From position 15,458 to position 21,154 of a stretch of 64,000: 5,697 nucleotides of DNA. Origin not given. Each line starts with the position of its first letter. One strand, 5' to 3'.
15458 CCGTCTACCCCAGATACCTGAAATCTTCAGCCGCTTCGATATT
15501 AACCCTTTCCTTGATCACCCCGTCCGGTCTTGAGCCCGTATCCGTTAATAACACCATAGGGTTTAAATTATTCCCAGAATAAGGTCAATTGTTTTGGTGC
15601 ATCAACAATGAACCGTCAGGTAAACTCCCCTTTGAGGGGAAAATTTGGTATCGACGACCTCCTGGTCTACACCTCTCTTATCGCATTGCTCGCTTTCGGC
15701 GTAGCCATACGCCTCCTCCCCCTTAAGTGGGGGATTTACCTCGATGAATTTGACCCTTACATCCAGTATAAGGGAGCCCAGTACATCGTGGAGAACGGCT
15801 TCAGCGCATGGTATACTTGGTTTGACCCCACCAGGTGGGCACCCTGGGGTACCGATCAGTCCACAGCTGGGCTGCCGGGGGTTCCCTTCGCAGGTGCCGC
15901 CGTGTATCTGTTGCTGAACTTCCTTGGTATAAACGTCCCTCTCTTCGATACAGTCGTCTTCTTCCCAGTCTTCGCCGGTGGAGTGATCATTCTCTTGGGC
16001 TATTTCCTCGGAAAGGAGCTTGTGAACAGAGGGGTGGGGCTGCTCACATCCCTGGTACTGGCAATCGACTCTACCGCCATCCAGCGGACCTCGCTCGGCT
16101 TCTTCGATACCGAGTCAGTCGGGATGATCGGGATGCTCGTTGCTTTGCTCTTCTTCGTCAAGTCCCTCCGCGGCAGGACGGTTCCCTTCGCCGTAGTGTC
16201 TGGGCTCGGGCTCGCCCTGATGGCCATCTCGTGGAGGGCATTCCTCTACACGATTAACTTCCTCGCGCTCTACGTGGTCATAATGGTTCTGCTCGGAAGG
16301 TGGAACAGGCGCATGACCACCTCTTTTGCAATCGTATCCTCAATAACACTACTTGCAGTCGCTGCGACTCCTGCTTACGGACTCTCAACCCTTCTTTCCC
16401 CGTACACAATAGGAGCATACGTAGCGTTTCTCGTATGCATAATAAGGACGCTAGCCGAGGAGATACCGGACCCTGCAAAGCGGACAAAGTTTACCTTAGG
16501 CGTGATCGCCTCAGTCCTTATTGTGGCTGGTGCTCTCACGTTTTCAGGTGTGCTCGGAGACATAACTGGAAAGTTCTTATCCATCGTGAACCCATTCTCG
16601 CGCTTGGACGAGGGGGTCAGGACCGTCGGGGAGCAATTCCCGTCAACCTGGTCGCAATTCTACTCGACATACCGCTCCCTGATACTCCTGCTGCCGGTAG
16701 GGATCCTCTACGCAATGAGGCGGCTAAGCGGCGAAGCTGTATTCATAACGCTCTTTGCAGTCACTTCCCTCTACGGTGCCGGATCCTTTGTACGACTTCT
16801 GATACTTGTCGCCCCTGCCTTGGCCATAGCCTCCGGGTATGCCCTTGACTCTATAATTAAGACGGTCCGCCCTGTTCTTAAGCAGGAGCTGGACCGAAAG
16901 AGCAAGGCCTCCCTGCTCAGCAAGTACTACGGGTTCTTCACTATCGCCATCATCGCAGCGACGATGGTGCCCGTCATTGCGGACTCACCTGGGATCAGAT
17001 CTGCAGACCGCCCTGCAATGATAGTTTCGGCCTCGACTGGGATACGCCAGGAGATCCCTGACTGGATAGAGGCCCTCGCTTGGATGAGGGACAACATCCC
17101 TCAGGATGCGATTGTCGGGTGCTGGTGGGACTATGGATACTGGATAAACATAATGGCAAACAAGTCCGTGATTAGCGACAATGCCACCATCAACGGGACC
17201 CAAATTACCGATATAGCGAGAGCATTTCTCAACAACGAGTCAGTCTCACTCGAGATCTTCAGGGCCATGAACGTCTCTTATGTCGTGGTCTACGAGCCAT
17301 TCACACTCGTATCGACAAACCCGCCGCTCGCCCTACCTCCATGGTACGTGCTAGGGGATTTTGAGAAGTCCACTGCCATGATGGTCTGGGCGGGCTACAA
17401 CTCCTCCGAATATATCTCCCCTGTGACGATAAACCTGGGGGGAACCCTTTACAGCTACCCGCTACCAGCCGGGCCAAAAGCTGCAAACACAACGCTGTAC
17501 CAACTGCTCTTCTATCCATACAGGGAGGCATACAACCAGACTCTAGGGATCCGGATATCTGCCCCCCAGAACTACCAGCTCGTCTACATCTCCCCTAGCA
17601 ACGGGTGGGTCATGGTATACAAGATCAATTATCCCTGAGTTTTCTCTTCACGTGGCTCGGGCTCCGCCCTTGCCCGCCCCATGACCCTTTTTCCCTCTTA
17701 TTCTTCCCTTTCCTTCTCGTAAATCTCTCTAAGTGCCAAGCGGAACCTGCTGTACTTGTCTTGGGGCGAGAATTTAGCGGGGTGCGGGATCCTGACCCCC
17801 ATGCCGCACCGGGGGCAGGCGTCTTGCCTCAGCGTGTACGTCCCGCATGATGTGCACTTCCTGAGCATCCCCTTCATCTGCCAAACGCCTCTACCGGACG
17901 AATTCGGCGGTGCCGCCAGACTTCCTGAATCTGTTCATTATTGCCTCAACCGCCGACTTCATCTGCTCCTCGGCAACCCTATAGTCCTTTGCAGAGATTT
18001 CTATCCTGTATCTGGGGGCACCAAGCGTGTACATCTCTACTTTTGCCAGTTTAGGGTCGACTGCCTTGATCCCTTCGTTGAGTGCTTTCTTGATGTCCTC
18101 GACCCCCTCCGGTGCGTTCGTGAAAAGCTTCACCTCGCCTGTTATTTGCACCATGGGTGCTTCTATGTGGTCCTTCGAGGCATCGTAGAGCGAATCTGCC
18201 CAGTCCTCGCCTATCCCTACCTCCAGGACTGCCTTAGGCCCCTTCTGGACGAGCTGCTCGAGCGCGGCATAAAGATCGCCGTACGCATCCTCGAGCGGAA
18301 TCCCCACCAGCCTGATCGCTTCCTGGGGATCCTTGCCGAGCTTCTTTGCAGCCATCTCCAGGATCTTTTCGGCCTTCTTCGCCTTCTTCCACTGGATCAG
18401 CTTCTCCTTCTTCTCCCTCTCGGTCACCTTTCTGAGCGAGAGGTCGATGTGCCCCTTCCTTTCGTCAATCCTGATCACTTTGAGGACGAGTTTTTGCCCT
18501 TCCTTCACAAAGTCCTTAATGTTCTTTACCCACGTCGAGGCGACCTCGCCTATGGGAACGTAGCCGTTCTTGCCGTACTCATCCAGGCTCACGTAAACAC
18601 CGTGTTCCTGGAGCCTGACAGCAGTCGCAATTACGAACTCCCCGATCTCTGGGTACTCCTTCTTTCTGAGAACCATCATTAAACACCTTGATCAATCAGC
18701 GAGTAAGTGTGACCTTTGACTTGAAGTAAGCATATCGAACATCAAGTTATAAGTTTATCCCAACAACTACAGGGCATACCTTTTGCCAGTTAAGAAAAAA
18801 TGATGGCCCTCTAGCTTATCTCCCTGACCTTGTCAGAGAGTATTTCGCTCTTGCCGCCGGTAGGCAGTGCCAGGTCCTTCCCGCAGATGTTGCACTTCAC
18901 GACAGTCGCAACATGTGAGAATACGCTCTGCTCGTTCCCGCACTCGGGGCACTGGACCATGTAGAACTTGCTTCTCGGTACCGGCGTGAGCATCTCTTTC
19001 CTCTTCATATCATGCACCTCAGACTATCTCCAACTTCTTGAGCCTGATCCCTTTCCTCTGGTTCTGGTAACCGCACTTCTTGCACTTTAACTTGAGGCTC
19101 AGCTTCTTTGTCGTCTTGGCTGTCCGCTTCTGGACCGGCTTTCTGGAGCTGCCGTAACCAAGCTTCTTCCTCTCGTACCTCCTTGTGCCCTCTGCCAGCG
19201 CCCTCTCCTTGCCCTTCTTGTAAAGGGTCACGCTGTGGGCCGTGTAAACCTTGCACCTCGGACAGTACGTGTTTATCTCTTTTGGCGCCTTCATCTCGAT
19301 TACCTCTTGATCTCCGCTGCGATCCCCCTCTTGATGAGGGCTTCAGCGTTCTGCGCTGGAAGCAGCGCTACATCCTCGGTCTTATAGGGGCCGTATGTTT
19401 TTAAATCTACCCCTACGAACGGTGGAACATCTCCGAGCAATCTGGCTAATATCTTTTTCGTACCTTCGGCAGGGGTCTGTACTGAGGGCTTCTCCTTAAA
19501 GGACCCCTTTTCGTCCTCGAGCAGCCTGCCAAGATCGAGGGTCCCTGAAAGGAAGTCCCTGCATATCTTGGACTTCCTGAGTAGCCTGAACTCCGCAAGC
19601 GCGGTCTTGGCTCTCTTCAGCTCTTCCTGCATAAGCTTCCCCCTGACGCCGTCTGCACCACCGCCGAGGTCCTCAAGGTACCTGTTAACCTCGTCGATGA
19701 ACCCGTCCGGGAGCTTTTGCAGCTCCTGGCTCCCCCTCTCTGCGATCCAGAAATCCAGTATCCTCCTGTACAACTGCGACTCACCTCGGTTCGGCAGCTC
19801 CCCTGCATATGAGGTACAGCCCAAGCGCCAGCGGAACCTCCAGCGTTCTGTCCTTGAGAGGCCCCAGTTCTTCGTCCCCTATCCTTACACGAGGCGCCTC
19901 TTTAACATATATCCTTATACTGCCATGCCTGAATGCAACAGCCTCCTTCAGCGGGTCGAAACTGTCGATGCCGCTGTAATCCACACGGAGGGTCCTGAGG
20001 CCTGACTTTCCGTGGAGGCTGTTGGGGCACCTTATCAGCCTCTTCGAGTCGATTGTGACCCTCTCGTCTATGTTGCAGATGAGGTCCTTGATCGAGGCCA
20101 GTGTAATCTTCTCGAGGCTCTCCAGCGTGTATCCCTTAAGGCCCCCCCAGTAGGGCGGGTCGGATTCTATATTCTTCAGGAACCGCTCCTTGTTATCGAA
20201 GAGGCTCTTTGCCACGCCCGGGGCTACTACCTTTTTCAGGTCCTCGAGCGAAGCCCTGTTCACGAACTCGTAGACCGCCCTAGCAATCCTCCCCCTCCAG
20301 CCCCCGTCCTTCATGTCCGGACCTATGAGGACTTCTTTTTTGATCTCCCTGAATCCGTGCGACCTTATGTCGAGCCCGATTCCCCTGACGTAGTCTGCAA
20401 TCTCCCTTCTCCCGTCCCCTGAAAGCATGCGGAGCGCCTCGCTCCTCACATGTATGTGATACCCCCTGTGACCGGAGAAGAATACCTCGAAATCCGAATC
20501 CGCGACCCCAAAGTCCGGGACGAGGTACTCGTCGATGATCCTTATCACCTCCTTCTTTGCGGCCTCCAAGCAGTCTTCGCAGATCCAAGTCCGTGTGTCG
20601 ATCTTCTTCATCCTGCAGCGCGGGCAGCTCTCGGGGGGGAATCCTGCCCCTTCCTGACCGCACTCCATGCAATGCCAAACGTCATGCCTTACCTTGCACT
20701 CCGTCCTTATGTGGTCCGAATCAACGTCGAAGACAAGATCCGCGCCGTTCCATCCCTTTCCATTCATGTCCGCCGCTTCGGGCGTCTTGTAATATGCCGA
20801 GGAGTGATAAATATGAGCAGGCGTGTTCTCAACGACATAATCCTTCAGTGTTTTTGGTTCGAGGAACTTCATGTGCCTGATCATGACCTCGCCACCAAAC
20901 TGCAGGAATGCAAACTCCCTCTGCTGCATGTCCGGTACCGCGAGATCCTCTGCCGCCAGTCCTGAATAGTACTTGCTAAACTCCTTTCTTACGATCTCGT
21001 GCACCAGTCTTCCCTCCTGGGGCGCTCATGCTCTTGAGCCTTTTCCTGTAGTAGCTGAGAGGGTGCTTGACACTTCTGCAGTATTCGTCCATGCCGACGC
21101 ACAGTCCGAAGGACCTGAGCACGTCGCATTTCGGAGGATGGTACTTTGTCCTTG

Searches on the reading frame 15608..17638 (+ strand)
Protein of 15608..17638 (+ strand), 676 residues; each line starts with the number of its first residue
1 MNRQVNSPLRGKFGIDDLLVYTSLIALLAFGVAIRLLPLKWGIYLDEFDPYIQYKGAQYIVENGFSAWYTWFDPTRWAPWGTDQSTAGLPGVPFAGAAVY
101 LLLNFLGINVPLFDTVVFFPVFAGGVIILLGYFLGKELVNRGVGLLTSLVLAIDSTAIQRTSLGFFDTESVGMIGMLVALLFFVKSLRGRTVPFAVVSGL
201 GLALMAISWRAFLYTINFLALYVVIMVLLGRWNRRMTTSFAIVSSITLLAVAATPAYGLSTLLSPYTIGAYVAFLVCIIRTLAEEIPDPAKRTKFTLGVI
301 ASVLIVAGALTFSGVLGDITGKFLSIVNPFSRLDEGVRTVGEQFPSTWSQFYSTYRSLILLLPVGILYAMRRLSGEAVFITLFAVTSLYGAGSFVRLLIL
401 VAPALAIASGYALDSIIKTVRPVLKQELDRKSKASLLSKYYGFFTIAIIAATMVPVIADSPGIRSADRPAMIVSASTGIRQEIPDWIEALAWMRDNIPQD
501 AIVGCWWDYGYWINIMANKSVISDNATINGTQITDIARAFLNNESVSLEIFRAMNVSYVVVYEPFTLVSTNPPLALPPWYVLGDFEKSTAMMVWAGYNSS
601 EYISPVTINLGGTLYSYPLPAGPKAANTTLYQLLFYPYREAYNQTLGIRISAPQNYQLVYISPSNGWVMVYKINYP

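Call 27: search_protein_families(library=pfam, proteins=[window:15608-17638:+], max_evalue=0.00001)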
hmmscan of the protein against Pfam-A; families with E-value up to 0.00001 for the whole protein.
window:15608-17638:+ (676 aa): 1 family
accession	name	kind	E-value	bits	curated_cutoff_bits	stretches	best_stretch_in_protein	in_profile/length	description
PF02516.20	STT3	-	4.6e-34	119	24.5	1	40-408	24-404/405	Oligosaccharyl transferase STT3, N-terminal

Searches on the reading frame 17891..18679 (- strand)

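Call 30: search_protein_families(library=pfam, proteins=[window:17891-18679:-], max_evalue=0.001)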
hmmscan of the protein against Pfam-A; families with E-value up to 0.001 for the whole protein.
window:17891-18679:- (262 aa): 2 families
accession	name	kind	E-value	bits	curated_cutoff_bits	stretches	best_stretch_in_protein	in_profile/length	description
PF07541.17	EIF_2_alpha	-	2.7e-27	95.5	22.8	1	124-233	4-114/114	Eukaryotic translation initiation factor 2 alpha subunit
PF00575.29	S1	-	9.2e-11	42.4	22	1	10-83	2-74/74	S1 RNA binding domain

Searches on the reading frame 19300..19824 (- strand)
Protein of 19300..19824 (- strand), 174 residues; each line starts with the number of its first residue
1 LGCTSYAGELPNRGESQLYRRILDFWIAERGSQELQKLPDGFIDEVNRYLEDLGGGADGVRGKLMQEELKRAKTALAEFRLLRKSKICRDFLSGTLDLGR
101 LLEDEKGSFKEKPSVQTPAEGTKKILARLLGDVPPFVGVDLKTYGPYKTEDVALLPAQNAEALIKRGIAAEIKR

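Call 27: search_protein_families(library=pfam, proteins=[window:19300-19824:-], max_evalue=0.00001)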
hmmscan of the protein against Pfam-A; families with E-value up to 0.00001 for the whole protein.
window:19300-19824:- (174 aa): 1 family
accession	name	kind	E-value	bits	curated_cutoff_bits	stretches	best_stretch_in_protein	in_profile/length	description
PF22090.1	Gins51_C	-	2.5e-16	59.6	27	1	126-172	2-48/48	Gins51, C-terminal domain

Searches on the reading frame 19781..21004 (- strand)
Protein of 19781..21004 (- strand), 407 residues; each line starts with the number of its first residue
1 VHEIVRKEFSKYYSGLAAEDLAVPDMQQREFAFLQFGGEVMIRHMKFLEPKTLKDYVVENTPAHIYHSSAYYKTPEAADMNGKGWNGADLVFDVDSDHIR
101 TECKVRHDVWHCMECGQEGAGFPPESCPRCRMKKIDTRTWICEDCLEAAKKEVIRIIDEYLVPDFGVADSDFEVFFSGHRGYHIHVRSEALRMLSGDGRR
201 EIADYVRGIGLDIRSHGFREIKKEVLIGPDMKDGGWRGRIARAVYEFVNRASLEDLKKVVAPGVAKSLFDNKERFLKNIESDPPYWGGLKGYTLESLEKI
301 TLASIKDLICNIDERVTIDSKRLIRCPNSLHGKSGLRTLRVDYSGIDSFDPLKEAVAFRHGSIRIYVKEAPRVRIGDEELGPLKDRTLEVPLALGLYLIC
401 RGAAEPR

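Call 27: search_protein_families(library=pfam, proteins=[window:19781-21004:-], max_evalue=0.00001)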
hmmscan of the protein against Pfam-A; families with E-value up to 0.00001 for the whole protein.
window:19781-21004:- (407 aa): 1 family
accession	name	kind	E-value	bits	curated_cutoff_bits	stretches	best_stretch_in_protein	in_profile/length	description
PF01896.25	DNA_primase_S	-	6.8e-16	59.5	26.8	1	141-340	16-160/163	DNA primase small subunit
